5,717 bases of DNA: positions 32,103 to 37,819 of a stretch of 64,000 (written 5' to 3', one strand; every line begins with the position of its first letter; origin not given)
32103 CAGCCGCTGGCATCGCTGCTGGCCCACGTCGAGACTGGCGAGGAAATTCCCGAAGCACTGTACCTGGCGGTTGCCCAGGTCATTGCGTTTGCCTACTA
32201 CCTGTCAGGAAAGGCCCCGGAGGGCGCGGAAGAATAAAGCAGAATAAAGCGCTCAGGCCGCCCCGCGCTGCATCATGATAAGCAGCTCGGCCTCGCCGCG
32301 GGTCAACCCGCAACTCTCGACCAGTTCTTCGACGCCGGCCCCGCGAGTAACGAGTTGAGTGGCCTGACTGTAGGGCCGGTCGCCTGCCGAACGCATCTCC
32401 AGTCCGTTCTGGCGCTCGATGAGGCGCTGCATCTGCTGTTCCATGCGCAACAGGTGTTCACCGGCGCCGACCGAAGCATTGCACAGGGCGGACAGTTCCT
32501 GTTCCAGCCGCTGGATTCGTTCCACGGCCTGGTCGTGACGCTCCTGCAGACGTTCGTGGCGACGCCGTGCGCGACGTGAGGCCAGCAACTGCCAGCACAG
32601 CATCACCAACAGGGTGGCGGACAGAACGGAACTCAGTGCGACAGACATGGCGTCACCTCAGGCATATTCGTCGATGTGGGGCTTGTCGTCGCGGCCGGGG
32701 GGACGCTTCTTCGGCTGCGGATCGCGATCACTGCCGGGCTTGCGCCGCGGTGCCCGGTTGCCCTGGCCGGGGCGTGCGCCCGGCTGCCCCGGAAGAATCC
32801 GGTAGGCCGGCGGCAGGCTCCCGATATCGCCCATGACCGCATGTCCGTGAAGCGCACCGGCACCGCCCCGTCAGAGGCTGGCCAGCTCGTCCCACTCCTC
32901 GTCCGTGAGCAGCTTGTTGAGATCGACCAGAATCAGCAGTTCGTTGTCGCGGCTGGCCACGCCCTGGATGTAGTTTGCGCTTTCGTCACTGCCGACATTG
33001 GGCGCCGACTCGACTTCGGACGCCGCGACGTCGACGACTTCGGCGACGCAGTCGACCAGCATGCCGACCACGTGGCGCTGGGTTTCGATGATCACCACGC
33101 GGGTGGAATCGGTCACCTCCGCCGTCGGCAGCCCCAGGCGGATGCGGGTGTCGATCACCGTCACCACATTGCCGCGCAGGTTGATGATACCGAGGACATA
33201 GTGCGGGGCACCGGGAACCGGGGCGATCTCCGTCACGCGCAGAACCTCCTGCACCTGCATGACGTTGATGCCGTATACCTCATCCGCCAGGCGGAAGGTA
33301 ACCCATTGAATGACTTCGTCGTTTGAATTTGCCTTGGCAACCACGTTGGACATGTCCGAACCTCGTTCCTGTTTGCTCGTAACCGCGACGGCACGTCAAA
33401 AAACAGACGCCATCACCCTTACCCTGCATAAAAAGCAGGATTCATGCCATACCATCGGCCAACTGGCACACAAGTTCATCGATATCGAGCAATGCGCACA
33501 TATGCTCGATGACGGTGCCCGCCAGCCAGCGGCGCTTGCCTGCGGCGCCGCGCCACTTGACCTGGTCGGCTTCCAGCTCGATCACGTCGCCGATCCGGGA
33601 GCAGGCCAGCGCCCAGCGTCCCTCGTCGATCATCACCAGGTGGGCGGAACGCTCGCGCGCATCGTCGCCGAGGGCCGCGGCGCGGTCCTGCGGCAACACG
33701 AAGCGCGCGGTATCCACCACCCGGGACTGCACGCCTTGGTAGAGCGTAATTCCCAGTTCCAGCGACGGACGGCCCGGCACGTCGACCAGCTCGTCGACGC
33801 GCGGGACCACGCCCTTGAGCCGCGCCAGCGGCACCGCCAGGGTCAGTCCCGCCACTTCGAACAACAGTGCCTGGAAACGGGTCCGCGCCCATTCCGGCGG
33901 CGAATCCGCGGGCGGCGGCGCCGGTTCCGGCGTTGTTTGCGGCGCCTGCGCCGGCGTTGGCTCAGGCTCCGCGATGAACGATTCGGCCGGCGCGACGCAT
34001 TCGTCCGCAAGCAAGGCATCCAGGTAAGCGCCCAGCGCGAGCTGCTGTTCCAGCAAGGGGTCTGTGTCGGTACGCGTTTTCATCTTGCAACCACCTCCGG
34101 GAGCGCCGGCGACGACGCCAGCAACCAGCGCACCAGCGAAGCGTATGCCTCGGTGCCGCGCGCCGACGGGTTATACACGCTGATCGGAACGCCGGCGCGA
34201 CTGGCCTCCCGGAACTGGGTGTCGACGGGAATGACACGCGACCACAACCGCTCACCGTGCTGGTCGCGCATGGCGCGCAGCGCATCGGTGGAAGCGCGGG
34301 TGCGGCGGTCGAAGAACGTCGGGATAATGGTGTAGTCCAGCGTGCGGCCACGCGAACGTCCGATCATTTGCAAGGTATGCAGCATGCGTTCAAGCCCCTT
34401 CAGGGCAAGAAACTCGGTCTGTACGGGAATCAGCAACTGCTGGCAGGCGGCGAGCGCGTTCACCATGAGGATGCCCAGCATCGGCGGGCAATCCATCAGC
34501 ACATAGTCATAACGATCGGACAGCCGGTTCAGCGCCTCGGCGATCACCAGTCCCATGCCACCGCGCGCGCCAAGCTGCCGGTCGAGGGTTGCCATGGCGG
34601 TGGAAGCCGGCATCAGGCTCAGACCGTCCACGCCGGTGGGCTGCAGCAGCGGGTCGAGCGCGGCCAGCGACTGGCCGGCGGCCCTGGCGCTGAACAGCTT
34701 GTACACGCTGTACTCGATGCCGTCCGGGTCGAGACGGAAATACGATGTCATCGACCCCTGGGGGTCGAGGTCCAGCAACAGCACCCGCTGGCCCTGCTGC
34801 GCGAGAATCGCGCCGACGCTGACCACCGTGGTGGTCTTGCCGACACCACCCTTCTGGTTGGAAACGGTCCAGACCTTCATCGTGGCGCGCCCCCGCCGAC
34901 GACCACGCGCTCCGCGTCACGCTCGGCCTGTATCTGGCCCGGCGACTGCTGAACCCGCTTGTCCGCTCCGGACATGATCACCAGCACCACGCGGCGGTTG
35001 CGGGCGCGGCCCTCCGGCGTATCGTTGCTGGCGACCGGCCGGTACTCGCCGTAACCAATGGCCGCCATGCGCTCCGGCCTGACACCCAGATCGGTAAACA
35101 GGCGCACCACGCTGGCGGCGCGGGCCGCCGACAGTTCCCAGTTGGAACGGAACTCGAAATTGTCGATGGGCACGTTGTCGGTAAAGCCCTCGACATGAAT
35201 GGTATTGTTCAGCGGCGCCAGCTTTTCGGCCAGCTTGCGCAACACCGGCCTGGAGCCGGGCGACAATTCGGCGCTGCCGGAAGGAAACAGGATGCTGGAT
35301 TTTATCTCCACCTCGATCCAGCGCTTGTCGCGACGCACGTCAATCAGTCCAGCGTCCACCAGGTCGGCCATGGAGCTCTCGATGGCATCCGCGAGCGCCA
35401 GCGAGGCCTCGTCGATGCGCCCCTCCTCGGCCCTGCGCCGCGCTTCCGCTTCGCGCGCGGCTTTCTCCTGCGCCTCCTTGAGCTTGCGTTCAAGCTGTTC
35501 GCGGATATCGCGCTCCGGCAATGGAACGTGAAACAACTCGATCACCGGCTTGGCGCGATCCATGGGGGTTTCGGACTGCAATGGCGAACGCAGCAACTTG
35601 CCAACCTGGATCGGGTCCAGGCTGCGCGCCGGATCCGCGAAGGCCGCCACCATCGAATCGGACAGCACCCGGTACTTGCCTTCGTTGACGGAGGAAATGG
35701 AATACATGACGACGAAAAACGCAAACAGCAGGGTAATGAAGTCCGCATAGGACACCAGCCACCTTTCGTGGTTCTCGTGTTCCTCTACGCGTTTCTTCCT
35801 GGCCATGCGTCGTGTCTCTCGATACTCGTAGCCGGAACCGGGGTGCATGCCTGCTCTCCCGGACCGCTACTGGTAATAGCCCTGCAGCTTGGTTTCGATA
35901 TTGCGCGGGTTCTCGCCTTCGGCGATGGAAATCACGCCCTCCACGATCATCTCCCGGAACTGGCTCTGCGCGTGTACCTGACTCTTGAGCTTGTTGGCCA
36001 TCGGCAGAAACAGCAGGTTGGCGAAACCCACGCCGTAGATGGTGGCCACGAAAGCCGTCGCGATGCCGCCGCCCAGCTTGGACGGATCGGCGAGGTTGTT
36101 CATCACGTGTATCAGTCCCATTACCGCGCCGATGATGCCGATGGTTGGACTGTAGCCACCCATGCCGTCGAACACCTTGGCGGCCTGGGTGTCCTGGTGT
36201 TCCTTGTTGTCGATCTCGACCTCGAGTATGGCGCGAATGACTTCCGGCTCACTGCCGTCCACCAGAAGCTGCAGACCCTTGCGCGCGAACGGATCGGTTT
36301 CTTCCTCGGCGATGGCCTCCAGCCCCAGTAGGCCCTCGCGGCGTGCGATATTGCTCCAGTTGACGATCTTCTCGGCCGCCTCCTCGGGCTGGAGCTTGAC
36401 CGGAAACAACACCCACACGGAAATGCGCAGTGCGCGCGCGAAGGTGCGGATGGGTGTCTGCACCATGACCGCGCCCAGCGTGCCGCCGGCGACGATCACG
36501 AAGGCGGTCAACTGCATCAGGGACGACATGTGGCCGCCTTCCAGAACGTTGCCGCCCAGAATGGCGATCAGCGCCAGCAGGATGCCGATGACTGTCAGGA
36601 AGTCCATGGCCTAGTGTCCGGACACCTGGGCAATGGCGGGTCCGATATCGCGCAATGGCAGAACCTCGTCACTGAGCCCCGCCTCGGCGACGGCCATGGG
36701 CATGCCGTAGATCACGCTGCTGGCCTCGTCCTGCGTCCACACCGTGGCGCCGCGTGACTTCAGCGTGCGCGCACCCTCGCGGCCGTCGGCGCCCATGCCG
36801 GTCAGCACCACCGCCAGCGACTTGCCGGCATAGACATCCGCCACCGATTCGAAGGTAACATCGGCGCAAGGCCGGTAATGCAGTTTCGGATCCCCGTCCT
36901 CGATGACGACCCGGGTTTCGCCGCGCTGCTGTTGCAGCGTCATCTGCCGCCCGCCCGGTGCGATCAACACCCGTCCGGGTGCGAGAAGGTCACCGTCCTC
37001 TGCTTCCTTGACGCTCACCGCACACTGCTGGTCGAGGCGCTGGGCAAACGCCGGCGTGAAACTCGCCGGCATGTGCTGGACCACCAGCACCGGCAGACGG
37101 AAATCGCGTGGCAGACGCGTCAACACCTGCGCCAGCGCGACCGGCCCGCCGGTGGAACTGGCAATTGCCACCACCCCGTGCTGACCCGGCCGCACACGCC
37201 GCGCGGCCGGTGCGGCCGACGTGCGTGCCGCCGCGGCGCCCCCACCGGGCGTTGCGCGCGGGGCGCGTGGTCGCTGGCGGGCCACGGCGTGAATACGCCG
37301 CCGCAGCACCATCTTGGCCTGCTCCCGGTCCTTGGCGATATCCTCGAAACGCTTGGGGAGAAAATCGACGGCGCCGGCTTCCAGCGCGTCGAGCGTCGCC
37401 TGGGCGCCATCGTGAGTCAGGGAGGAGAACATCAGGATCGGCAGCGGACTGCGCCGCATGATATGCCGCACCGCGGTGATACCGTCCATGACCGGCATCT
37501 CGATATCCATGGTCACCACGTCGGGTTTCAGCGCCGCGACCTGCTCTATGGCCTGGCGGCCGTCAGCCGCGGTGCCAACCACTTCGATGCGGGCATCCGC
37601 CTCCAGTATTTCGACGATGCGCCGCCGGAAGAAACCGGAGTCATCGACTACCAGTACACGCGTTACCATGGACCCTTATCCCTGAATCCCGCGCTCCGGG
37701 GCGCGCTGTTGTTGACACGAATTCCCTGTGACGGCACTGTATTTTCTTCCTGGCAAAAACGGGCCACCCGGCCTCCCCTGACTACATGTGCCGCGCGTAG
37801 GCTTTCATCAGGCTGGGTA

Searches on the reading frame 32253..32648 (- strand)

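Call 96: search_protein_families(library=pfam, proteins=[window:32253-32648:-], max_evalue=0.0001)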
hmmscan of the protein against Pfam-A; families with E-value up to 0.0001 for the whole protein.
window:32253-32648:- (131 aa): 1 family
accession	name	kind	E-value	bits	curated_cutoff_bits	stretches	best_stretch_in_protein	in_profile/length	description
PF10975.14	DUF2802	-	8.7e-21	74.3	33.5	1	61-128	1-68/68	Protein of unknown function (DUF2802)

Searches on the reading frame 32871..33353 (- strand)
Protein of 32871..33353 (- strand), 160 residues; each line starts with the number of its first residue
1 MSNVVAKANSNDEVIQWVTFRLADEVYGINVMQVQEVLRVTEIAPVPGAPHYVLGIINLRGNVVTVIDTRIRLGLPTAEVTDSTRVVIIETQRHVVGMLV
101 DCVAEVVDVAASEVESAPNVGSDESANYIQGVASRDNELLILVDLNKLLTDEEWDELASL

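Call 96: search_protein_families(library=pfam, proteins=[window:32871-33353:-], max_evalue=0.0001)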
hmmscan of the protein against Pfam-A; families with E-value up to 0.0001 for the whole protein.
window:32871-33353:- (160 aa): 1 family
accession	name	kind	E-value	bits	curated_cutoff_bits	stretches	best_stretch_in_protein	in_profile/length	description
PF01584.24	CheW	-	3.1e-40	137.4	23.5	1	16-152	1-137/138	CheW-like domain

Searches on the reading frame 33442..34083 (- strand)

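Call 96: search_protein_families(library=pfam, proteins=[window:33442-34083:-], max_evalue=0.0001)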
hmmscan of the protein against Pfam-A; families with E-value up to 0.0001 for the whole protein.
window:33442-34083:- (213 aa): 1 family
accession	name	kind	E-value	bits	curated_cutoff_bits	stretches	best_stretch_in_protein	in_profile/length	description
PF01584.24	CheW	-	1.5e-10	41.2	23.5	1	71-205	1-134/138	CheW-like domain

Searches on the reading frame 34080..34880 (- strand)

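Call 45: search_protein_families(library=pfam, proteins=[window:34080-34880:-], max_evalue=0.001)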
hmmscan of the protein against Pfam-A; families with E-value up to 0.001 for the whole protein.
window:34080-34880:- (266 aa): 8 families
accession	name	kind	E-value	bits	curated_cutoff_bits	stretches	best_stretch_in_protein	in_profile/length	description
PF13614.12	AAA_31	-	4e-45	154.4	27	1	1-176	1-170/177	AAA domain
PF01656.29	CbiA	-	1.9e-20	73.5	25.4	1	5-232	2-124/125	CobQ/CobB/MinD/ParA nucleotide binding domain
PF06564.18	CBP_BcsQ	-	2.8e-13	50.4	21.3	1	1-254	1-234/234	Cellulose biosynthesis protein BcsQ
PF10609.15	ParA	-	7.9e-11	42.3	27.1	1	3-251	5-243/246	NUBPL iron-transfer P-loop NTPase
PF09140.17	MipZ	-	6.4e-10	39.2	20.7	1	5-48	4-48/262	ATPase MipZ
PF02374.21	ArsA_ATPase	-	3.9e-08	33.3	24.3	1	9-49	8-48/305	Anion-transporting ATPase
PF00142.24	Fer4_NifH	-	2.5e-06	27.6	25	1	10-251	8-242/271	4Fe-4S iron sulfur cluster binding proteins, NifH/frxC family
PF07015.17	VirC1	-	6.9e-05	22.7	24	1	1-41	1-41/231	VirC1 protein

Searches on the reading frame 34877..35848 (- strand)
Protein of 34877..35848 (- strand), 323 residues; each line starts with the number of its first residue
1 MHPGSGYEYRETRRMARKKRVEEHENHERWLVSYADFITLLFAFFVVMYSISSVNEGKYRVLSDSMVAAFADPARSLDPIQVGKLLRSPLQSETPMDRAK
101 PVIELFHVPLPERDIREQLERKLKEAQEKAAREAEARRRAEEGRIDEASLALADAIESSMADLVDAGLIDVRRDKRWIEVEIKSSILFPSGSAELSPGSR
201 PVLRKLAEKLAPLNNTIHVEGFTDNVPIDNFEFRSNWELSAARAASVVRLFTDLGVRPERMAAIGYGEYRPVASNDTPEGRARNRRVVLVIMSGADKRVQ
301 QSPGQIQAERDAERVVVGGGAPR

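Call 96: search_protein_families(library=pfam, proteins=[window:34877-35848:-], max_evalue=0.0001)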
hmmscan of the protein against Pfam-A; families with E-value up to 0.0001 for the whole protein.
window:34877-35848:- (323 aa): 2 families
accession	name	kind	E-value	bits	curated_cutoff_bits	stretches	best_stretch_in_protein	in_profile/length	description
PF13677.11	MotB_plug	-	7.1e-23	80.4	24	1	17-70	5-58/58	Membrane MotB of proton-channel complex MotA/MotB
PF00691.25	OmpA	-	4.5e-20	72.3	27.2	1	187-285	1-98/98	OmpA family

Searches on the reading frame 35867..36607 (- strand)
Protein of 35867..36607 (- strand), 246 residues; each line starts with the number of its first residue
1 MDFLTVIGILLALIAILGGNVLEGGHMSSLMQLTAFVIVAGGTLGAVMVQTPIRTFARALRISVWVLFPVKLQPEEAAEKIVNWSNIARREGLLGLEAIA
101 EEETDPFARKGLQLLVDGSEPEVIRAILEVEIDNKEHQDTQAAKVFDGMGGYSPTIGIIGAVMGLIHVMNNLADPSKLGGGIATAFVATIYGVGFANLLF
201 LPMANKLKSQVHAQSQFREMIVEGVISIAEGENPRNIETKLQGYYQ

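Call 96: search_protein_families(library=pfam, proteins=[window:35867-36607:-], max_evalue=0.0001)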
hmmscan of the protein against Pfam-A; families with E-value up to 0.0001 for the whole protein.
window:35867-36607:- (246 aa): 2 families
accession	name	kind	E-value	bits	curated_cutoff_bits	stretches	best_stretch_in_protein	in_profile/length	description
PF01618.21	MotA_ExbB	-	8.3e-36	123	22.9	1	101-219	3-126/127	MotA/TolQ/ExbB proton channel family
PF20560.3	MotA_N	-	7.1e-10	39.4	27.3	1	6-64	1-60/91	Motility protein A N-terminal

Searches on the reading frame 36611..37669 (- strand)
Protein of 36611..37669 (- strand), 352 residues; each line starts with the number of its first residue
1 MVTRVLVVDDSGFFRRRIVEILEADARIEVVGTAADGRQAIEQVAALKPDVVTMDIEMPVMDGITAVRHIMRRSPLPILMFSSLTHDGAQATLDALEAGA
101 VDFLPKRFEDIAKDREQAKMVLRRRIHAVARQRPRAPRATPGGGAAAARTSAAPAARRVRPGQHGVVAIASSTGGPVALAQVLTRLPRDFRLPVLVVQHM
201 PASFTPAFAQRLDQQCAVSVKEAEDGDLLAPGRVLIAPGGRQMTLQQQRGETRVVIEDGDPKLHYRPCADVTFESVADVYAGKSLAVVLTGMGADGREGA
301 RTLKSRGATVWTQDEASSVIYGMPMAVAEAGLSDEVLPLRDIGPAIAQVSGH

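Call 96: search_protein_families(library=pfam, proteins=[window:36611-37669:-], max_evalue=0.0001)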
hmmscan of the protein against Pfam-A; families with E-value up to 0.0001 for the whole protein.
window:36611-37669:- (352 aa): 2 families
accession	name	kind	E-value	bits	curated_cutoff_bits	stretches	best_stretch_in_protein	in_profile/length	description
PF01339.22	CheB_methylest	-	5.5e-65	218.8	24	1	167-346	1-174/174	CheB methylesterase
PF00072.30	Response_reg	-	2.4e-24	86.1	30.2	1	5-109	1-102/111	Response regulator receiver domain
